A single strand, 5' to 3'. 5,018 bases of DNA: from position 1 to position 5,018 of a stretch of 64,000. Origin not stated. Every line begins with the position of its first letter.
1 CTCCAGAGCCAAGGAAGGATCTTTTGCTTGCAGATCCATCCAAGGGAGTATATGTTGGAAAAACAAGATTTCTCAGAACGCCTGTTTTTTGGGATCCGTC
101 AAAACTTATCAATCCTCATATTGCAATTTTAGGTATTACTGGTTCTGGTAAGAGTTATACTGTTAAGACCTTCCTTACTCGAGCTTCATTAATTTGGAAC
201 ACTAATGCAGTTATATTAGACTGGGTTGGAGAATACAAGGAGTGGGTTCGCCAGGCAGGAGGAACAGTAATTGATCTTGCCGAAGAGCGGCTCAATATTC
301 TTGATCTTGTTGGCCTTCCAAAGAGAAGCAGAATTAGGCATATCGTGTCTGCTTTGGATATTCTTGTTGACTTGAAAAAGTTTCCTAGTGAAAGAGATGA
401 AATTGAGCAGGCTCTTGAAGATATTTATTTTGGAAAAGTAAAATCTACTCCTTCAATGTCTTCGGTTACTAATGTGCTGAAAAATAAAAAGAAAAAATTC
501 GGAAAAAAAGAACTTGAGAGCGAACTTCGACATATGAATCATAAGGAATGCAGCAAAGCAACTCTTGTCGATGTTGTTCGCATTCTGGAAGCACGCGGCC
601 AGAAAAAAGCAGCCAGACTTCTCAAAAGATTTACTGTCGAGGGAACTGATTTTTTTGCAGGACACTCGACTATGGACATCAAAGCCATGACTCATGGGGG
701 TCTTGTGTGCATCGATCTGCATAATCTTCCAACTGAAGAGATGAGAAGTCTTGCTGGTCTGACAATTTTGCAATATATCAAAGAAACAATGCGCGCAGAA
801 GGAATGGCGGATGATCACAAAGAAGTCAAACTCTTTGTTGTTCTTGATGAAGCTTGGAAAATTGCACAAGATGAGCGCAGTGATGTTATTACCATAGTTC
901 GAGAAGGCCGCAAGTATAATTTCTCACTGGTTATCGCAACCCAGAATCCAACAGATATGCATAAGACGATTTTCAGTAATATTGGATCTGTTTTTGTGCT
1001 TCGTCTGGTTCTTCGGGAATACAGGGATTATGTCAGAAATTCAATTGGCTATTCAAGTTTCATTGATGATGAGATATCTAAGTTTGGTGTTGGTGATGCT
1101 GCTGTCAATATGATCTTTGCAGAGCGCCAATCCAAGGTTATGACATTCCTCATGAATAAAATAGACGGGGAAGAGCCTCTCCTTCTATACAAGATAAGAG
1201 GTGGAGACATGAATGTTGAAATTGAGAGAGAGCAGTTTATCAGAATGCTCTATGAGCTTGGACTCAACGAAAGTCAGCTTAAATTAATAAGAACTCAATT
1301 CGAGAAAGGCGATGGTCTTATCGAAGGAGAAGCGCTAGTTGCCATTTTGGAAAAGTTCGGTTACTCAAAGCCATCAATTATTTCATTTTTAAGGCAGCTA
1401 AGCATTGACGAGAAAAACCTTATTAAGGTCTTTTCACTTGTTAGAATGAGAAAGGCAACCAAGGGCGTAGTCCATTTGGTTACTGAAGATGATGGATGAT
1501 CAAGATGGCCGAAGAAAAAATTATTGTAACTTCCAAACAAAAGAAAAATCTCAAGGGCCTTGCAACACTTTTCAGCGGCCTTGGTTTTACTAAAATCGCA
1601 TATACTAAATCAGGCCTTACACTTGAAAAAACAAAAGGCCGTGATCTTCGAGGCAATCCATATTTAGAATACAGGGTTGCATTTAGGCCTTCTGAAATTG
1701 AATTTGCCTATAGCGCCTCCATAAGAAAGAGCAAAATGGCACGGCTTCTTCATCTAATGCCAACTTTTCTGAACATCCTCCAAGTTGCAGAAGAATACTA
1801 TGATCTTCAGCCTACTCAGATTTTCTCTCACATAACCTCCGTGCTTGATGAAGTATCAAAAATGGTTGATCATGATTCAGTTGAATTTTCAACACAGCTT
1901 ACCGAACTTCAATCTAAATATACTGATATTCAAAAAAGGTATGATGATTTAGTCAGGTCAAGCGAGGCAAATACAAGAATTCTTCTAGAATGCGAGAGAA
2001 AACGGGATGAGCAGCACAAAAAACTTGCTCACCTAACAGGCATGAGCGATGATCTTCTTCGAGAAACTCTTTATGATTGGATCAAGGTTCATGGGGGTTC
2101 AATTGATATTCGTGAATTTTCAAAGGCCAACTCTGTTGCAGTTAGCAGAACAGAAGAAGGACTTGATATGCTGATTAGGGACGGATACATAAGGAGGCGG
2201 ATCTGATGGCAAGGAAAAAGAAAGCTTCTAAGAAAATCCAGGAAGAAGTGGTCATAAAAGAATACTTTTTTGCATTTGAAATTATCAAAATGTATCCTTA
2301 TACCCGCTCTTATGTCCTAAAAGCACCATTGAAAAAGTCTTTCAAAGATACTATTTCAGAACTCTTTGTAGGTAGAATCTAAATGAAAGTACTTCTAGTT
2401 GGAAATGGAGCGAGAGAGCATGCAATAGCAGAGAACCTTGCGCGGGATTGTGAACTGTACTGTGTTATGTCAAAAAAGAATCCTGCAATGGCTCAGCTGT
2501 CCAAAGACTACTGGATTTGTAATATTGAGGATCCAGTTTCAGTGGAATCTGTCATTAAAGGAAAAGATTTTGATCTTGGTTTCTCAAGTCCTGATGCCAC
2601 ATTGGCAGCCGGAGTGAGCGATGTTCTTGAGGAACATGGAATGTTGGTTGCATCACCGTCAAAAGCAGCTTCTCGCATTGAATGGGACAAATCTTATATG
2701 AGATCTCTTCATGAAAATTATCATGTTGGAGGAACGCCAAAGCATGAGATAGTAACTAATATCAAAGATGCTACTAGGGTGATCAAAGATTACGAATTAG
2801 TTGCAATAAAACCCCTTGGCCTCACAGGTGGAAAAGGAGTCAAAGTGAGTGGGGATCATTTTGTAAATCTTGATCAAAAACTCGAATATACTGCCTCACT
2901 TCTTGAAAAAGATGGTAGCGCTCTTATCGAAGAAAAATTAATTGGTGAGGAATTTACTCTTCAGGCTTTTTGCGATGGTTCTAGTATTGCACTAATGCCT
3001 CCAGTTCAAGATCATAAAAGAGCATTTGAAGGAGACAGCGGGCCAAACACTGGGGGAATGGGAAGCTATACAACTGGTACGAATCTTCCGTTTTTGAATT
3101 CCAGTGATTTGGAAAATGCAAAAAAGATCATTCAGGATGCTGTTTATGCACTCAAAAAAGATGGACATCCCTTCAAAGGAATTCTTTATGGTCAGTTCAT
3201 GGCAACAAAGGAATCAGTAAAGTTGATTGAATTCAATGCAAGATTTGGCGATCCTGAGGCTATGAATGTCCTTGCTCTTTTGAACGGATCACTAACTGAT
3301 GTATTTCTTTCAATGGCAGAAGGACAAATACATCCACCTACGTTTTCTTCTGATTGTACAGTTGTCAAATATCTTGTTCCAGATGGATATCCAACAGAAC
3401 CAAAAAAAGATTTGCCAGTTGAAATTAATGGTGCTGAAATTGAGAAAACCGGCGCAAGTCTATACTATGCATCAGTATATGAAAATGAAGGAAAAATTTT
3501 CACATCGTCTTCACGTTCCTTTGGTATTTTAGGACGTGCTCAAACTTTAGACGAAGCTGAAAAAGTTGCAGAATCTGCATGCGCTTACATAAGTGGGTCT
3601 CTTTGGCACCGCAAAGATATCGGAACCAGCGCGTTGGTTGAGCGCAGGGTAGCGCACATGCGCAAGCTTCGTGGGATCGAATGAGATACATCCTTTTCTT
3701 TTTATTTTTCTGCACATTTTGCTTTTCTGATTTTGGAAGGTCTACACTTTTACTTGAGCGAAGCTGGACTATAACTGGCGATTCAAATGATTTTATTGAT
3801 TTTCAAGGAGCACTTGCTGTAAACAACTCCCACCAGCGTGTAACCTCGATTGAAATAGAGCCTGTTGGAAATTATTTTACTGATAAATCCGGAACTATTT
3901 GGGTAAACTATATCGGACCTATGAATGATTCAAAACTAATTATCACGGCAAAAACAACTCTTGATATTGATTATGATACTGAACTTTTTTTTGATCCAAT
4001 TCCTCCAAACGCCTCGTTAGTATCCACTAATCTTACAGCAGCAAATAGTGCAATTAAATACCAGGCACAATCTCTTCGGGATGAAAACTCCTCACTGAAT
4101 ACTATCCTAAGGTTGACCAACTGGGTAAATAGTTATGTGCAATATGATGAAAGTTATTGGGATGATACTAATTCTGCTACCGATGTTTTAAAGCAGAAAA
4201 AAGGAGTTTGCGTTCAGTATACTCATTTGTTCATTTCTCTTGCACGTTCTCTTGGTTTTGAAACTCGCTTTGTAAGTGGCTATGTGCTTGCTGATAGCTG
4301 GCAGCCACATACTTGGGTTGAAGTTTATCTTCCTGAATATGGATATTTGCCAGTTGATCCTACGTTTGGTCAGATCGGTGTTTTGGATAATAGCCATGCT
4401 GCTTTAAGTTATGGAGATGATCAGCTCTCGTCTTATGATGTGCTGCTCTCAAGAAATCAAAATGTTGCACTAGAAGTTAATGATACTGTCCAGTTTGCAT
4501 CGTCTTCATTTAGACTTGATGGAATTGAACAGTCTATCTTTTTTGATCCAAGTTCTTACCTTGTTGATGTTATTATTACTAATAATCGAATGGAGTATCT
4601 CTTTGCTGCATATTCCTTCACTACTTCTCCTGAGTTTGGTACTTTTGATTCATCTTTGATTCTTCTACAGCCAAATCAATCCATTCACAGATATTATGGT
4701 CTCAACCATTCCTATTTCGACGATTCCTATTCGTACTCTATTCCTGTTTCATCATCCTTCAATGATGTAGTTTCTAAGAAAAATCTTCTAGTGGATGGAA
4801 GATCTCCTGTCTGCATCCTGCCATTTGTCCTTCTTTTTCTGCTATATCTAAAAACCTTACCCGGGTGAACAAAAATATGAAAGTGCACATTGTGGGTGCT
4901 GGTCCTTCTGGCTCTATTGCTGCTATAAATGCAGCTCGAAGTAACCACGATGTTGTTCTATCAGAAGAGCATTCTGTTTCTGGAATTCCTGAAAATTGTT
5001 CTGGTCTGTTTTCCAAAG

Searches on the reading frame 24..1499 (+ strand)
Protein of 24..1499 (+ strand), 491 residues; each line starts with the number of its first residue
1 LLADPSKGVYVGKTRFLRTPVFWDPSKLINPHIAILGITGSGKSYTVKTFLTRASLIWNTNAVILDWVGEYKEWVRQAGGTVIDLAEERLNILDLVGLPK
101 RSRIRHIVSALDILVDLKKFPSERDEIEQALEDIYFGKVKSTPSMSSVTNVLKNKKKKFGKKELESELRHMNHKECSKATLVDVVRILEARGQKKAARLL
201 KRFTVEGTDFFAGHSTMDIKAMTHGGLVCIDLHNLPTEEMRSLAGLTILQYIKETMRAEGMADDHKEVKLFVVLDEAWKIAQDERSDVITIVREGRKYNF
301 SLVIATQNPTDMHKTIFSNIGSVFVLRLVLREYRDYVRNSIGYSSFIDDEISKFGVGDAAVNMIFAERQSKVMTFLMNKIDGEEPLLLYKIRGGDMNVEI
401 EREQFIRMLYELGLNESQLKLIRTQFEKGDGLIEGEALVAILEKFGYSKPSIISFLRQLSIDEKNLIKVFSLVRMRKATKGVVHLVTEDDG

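Call 28: search_protein_families(library=pfam, proteins=[window:24-1499:+], max_evalue=0.001)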
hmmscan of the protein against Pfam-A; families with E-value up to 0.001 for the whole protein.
window:24-1499:+ (491 aa): 4 families
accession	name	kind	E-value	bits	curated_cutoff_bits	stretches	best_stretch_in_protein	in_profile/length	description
PF01935.23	DUF87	-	4.7e-18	66.5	23.2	1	11-245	3-214/220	Helicase HerA, central domain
PF12846.13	AAA_10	-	1.7e-16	60.6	27.5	1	27-327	18-302/362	AAA-like domain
PF10412.15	TrwB_AAD_bind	-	5.2e-06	26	20.5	0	30-73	15-57/387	Type IV secretion-system coupling protein DNA-binding domain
PF01580.24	FtsK_SpoIIIE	-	3.8e-05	23.7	24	0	17-52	27-61/221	FtsK/SpoIIIE family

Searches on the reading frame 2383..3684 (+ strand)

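Call 28: search_protein_families(library=pfam, proteins=[window:2383-3684:+], max_evalue=0.001)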
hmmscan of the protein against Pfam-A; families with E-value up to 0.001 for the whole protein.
window:2383-3684:+ (433 aa): 3 families
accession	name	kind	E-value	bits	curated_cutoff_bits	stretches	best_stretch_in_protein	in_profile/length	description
PF01071.24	GARS_A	-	7.4e-50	169.9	27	1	102-293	2-194/194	Phosphoribosylglycinamide synthetase, ATP-grasp (A) domain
PF02844.21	GARS_N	-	1.3e-18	68.1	29.5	1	1-100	1-100/100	Phosphoribosylglycinamide synthetase, N domain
PF02843.22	GARS_C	-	3.4e-15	56.6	34.8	1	327-415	2-91/92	Phosphoribosylglycinamide synthetase, C domain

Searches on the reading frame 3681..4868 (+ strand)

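Call 28: search_protein_families(library=pfam, proteins=[window:3681-4868:+], max_evalue=0.001)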
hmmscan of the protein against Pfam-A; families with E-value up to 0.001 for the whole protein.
window:3681-4868:+ (395 aa): 3 families
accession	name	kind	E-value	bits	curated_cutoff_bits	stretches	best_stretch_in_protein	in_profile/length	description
PF01841.26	Transglut_core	-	1e-25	90.5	23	1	130-227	5-108/108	Transglutaminase-like superfamily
PF04473.18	DUF553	-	0.00069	19.5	20.5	0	129-211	7-98/140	Transglutaminase-like domain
PF00797.23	Acetyltransf_2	-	0.00071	19.9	22.8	0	169-255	41-130/240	N-acetyltransferase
